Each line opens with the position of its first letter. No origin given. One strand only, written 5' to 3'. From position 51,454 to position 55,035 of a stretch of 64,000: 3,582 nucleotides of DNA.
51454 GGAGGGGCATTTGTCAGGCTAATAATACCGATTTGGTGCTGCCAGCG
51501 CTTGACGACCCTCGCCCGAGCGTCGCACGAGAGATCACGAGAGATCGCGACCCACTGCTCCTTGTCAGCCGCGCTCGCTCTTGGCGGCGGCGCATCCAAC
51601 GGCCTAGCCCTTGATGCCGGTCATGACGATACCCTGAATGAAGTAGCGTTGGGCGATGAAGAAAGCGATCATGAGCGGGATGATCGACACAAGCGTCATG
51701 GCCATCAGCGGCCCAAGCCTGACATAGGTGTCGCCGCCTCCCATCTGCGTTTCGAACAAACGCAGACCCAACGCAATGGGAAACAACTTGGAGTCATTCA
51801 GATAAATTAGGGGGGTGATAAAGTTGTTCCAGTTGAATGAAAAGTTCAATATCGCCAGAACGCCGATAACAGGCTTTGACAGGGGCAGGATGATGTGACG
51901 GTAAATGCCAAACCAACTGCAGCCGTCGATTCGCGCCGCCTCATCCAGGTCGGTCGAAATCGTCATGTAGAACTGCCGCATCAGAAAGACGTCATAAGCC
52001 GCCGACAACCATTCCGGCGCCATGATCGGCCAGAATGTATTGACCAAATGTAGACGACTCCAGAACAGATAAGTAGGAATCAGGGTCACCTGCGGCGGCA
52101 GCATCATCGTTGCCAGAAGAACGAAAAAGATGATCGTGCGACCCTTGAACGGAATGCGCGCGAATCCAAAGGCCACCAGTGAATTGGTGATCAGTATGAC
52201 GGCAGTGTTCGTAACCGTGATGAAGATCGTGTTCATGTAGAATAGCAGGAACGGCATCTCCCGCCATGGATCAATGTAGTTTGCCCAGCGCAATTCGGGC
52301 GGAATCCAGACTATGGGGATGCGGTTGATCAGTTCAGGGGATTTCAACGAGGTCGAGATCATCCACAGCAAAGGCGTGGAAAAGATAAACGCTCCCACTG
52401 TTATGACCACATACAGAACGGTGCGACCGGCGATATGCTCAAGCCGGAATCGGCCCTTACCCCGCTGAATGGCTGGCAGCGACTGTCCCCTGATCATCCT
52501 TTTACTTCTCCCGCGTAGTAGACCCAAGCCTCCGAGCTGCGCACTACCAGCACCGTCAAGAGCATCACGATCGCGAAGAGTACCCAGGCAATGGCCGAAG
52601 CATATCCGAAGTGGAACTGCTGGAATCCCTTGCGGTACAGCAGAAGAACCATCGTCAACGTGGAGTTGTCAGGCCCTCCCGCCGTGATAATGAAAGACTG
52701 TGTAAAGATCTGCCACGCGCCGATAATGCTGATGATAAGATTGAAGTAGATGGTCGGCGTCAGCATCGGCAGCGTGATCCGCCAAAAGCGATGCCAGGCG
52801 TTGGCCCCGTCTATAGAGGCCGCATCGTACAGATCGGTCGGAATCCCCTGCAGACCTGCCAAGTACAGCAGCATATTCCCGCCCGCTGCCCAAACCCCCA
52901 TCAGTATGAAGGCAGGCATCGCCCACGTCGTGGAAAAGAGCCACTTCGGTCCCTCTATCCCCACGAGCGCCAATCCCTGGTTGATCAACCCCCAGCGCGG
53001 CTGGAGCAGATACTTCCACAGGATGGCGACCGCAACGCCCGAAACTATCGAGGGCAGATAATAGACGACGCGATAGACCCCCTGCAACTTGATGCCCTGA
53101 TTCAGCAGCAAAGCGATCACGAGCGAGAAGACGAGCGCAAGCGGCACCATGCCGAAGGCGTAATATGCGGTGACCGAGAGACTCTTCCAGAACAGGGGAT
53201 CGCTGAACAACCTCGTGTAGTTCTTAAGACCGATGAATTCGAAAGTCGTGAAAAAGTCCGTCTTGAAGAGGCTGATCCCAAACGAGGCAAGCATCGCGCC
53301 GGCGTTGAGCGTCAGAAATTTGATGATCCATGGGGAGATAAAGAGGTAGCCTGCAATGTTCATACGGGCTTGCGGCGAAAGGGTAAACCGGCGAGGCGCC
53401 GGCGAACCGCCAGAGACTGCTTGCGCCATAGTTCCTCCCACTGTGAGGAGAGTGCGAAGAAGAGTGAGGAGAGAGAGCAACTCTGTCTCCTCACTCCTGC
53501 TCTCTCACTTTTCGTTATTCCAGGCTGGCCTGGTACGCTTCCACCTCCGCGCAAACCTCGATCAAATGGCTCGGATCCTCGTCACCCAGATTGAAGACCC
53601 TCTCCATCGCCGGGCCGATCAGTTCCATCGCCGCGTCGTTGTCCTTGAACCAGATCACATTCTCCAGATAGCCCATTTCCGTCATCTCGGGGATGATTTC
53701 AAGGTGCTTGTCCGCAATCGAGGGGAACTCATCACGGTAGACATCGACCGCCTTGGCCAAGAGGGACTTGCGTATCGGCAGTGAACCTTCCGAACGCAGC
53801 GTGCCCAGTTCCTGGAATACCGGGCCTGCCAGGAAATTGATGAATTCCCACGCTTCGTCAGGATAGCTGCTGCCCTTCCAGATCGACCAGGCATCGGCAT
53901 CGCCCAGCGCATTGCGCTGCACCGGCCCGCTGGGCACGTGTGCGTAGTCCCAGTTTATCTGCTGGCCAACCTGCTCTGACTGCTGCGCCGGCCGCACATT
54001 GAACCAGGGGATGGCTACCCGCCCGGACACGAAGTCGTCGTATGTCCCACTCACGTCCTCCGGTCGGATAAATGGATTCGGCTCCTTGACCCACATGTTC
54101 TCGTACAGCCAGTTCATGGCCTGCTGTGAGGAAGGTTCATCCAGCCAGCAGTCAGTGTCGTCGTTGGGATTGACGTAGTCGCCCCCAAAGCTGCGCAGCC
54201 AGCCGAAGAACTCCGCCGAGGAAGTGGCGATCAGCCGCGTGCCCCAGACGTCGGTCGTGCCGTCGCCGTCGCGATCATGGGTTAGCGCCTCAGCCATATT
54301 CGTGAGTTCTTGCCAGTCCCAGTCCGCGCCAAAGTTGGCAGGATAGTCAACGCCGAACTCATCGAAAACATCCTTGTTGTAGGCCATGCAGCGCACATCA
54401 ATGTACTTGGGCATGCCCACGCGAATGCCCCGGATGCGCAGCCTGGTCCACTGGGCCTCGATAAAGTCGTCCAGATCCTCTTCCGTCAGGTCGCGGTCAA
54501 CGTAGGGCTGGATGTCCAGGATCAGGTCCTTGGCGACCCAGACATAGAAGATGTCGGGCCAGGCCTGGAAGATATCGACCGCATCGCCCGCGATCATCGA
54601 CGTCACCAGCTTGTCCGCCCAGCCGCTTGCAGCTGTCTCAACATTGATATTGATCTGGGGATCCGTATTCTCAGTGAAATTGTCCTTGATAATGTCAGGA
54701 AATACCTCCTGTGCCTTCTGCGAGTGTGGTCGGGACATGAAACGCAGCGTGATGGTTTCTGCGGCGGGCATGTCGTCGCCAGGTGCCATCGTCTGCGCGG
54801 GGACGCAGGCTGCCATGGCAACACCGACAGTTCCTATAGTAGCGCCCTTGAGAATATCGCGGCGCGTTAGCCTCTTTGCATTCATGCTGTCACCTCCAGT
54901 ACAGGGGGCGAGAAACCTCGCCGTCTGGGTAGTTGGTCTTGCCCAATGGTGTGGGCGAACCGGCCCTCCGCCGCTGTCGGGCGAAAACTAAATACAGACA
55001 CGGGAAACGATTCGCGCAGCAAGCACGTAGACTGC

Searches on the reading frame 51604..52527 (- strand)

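Call 22: search_protein_families(library=pfam, proteins=[window:51604-52527:-], max_evalue=0.01)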
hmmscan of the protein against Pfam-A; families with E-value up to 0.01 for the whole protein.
window:51604-52527:- (307 aa): 1 family
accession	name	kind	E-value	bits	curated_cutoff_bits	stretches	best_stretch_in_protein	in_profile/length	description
PF00528.27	BPD_transp_1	-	1.6e-18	67.5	26.4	1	119-300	5-182/184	Binding-protein-dependent transport system inner membrane component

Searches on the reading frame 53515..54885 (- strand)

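Call 22: search_protein_families(library=pfam, proteins=[window:53515-54885:-], max_evalue=0.01)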
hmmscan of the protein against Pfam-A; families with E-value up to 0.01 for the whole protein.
window:53515-54885:- (456 aa): 1 family
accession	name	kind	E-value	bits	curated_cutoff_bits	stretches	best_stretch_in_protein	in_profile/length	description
PF01547.30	SBP_bac_1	-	2.3e-31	110.4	26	1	59-355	7-303/307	Bacterial extracellular solute-binding protein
